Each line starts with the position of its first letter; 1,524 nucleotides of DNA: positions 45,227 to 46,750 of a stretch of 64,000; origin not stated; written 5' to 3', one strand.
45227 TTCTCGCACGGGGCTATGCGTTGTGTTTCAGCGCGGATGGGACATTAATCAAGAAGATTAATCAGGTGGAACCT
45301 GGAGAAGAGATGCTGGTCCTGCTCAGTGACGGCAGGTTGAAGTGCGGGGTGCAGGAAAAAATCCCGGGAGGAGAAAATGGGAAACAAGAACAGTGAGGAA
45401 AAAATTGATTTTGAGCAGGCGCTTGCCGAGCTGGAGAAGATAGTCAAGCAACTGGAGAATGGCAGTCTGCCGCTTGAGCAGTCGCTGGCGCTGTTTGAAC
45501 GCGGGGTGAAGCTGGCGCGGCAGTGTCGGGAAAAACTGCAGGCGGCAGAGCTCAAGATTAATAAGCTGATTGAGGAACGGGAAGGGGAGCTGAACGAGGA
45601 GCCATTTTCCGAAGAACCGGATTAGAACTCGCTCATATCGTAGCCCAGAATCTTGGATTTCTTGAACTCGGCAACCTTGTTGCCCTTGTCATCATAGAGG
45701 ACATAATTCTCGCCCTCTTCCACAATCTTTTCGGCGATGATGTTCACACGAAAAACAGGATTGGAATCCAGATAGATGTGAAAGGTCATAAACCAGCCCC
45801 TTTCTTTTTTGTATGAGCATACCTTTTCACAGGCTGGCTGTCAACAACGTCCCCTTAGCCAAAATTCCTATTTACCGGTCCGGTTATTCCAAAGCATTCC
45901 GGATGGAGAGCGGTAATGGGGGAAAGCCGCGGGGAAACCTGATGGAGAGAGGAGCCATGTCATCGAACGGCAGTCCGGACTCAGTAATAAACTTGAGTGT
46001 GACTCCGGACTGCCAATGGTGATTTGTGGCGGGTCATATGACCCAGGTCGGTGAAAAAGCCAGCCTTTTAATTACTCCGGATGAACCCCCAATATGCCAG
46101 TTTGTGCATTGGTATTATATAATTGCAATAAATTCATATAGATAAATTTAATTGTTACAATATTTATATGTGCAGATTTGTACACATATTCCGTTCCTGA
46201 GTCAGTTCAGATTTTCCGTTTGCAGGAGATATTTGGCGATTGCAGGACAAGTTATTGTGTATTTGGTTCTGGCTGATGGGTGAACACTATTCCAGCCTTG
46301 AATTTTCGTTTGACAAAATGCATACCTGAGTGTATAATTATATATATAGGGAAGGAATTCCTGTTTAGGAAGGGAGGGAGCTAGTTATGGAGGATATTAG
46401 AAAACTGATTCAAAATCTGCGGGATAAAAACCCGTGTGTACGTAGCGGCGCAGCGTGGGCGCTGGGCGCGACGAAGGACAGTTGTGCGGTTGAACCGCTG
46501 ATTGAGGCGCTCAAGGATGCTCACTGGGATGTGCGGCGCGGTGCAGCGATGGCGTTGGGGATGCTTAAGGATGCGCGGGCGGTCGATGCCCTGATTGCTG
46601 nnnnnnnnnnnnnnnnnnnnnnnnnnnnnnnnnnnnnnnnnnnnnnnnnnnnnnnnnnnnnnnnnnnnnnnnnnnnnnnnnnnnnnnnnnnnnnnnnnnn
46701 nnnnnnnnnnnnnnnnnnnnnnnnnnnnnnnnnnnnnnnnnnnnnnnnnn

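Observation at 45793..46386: About 590-bp AT-rich non-coding island with perfect palindromes, between xseB and a consensus-promoter HEAT-repeat gene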

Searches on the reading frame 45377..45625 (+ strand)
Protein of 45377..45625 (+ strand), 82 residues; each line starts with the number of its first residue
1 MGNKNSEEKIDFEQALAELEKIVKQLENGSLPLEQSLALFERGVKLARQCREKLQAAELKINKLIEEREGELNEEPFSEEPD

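Call 16: search_protein_families(library=pfam, proteins=[window:45377-45625:+], max_evalue=0.1)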
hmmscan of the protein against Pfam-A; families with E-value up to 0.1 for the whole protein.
window:45377-45625:+ (82 aa): 8 families
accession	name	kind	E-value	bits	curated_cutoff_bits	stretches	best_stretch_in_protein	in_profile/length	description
PF02609.21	Exonuc_VII_S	-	5.4e-24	84.4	24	1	12-63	1-52/52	Exonuclease VII small subunit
PF19717.4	DUF6212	-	0.0028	17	26.4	1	13-81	29-97/395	Family of unknown function (DUF6212)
PF07870.16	DUF1657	-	0.021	15.1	27.7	1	4-28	23-47/49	Protein of unknown function (DUF1657)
PF05816.16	TelA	-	0.03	13.9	30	1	8-75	88-159/332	Toxic anion resistance protein (TelA)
PF25764.1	KIF21A_4th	-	0.035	14.2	33.1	1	5-67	52-119/183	KIF21A-like domain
PF18175.6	HU-CCDC81_bac_2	-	0.046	14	35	0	7-28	10-31/70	CCDC81-like prokaryotic HU domain 2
PF10241.14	KxDL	-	0.051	14.3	27.2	0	32-64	42-74/86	Uncharacterized conserved protein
PF11454.13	DUF3016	-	0.072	13.4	25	1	4-57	19-74/139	Protein of unknown function (DUF3016)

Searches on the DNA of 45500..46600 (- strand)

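Call 5: search_rna_families(source=window, start=45500, end=46600, threshold=evalue, max_evalue=10, show_alignments=3)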
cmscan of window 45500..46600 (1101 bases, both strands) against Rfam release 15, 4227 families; matches with E-value up to 10: 2.
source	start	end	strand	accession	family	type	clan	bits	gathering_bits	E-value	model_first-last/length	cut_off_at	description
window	45693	45765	-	RF01771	rnk_leader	Cis-reg; leader;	-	17.2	50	6.7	1-109/109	no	Enterobacteria rnk leader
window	45962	46023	+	RF03606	mir-2071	Gene; miRNA;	-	14.7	100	6.7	1-74/74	no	mir-2071 microRNA precursor family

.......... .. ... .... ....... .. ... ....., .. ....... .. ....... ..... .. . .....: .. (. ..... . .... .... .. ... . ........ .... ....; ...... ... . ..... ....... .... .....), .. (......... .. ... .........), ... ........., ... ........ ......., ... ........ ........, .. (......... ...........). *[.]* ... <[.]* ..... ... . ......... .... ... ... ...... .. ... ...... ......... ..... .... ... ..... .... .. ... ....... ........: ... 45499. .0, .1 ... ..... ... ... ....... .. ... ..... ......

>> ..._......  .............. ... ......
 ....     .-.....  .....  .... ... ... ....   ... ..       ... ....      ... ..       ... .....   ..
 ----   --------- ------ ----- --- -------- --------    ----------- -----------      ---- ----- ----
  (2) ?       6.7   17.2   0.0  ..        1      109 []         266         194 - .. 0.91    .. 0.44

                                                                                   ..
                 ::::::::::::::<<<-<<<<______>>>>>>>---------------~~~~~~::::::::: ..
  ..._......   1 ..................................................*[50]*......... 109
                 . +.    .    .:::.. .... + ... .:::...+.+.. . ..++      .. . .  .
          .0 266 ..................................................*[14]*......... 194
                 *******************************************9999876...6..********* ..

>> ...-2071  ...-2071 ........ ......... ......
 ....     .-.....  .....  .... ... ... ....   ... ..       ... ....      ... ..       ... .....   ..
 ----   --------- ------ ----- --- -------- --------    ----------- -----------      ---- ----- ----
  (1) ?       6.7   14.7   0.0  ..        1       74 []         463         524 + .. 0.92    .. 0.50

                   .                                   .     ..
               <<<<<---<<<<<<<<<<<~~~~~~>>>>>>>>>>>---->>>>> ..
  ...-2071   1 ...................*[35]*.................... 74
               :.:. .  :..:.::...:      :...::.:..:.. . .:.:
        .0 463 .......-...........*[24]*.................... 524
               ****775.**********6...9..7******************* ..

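Call 58: search_rna_families(sources=[L013, L016, L011, L033, L034], threshold=evalue, max_evalue=1)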
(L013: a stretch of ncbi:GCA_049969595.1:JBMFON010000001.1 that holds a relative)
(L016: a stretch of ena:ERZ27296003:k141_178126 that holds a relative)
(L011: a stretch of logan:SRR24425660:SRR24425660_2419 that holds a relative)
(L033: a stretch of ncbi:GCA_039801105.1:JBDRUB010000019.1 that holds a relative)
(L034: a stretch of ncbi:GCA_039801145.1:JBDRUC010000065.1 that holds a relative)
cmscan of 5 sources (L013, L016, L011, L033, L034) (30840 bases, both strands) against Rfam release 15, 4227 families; matches with E-value up to 1: 1.
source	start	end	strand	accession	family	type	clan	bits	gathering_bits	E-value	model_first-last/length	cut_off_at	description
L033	2230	2293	-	RF01149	sR10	Gene; snRNA; snoRNA; CD-box;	-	21.4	45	0.21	1-54/54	no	Small nucleolar RNA sR10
